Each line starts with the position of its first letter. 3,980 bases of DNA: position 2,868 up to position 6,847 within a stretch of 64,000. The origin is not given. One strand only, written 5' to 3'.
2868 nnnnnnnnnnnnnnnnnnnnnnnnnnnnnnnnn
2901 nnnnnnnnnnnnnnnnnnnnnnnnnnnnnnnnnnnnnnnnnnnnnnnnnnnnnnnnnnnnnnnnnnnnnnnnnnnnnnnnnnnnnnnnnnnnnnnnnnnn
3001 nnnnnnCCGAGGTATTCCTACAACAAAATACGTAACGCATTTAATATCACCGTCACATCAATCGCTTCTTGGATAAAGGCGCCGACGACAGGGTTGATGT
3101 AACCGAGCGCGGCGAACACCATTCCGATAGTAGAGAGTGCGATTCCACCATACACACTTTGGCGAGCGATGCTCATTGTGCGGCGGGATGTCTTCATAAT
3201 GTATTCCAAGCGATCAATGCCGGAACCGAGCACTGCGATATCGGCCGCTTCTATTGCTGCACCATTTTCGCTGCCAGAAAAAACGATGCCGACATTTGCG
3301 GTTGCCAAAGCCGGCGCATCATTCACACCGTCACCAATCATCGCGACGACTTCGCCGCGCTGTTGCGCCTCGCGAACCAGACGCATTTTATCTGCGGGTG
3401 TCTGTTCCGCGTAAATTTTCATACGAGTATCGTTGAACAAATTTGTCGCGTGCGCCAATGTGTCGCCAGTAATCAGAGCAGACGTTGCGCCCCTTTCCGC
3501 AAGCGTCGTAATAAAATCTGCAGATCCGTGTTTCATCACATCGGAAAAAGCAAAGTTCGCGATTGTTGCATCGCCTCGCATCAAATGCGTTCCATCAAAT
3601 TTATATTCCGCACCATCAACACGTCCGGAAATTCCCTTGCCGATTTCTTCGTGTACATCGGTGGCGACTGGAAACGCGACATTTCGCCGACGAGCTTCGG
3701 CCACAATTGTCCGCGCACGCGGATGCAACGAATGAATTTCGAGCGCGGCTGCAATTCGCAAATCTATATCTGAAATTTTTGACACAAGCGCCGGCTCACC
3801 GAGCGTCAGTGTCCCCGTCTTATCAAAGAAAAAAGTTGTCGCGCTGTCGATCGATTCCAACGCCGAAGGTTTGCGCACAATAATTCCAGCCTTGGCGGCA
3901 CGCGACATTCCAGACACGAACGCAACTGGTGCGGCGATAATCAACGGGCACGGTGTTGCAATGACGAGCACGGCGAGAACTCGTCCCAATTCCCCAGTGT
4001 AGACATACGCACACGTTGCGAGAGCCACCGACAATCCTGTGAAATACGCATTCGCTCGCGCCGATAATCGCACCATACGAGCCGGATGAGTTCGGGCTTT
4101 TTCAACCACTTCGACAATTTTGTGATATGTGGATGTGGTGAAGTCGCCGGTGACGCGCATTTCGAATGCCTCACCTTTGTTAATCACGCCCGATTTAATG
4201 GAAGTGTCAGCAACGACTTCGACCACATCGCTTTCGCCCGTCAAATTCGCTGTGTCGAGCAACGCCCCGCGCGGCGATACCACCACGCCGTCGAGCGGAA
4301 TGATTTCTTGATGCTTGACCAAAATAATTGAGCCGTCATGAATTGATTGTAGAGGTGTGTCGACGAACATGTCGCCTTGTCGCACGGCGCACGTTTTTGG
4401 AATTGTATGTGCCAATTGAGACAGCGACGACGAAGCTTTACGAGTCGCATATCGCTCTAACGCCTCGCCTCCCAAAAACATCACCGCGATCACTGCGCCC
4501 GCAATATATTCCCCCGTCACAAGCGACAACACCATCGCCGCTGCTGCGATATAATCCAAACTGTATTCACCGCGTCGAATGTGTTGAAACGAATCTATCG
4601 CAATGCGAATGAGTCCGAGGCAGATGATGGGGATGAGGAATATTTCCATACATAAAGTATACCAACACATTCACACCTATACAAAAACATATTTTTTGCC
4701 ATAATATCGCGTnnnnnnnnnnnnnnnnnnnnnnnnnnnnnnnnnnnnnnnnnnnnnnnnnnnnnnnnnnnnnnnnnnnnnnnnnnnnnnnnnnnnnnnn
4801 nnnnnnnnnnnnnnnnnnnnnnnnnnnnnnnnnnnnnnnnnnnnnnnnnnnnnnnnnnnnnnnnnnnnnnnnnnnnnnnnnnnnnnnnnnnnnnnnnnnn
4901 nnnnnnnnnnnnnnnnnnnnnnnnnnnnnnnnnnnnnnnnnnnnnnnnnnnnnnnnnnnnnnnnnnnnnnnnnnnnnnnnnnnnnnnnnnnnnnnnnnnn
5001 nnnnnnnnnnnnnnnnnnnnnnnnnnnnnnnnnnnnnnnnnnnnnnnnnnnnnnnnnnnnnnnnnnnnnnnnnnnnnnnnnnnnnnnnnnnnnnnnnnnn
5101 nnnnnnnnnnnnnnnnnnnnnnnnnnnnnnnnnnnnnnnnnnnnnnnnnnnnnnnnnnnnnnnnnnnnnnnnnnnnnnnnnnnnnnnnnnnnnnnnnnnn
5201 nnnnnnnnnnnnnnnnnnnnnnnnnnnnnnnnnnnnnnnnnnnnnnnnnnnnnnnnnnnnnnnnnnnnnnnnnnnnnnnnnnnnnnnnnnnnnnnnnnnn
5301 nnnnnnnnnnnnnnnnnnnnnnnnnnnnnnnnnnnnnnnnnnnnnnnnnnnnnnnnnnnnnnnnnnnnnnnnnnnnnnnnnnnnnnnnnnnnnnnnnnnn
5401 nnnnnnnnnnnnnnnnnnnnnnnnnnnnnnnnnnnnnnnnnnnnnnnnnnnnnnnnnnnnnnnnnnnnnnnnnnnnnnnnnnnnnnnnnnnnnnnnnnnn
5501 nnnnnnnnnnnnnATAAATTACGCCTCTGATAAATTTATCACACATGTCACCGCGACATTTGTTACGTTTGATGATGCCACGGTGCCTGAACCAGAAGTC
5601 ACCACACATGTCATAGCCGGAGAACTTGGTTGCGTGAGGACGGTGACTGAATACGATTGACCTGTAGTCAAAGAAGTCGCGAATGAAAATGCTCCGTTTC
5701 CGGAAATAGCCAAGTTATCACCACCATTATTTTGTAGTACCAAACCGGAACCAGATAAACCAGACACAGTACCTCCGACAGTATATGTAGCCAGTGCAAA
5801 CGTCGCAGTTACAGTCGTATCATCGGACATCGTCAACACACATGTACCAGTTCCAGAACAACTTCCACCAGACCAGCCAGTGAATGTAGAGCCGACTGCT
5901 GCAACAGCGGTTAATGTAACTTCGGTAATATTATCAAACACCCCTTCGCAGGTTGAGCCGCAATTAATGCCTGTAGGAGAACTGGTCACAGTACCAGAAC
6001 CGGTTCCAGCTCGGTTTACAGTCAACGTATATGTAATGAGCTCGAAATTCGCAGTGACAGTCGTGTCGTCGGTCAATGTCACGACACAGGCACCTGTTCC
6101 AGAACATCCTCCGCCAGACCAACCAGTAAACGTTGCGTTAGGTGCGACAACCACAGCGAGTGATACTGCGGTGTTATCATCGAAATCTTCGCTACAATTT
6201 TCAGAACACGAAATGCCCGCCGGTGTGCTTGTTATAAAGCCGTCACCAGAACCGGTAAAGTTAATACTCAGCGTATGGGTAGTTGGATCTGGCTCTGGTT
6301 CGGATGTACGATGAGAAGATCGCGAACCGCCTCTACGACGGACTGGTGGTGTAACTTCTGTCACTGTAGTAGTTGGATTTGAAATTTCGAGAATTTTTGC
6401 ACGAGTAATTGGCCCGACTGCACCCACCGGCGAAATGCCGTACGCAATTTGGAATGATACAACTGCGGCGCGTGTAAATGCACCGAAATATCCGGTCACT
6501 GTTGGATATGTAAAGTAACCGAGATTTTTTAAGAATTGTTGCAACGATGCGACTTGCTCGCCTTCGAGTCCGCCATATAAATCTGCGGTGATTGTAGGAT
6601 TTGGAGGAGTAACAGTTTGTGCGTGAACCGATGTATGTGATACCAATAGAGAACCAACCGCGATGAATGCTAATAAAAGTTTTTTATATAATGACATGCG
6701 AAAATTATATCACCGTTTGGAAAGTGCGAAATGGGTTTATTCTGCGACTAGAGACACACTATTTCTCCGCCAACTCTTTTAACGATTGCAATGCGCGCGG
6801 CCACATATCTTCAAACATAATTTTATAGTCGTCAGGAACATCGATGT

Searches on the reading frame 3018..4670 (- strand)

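Call 55: search_protein_families(library=pfam, proteins=[window:3018-4670:-], max_evalue=0.00001)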
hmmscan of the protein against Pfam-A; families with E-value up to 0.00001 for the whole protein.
window:3018-4670:- (550 aa): 2 families
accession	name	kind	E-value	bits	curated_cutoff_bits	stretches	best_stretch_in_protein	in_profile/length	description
PF00122.25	E1-E2_ATPase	-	5.3e-33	114.5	28.1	1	90-260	3-180/181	E1-E2 ATPase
PF00702.32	Hydrolase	-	9.4e-20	72.3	26.4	1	279-458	3-190/191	haloacid dehalogenase-like hydrolase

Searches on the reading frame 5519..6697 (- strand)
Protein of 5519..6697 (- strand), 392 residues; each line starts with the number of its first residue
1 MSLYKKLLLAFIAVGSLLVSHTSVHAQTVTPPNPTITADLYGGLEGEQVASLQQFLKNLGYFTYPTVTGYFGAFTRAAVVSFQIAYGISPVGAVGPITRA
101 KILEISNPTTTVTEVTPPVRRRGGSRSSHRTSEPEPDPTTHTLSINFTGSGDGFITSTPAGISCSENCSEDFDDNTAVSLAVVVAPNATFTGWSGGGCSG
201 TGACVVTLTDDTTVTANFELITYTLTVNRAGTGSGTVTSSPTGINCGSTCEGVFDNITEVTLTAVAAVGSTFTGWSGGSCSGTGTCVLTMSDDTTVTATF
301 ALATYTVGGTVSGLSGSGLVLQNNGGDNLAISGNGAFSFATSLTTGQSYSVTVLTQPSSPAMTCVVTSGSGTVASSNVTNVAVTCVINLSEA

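Call 55: search_protein_families(library=pfam, proteins=[window:5519-6697:-], max_evalue=0.00001)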
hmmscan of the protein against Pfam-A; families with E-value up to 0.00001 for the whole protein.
window:5519-6697:- (392 aa): 2 families
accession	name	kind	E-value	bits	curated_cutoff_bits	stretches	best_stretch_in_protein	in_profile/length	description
PF01471.23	PG_binding_1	-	1.2e-12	48.3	23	1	46-101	2-56/57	Putative peptidoglycan binding domain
PF18998.6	Flg_new_2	-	6.7e-07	29.6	23.6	0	225-302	3-71/73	Divergent InlB B-repeat domain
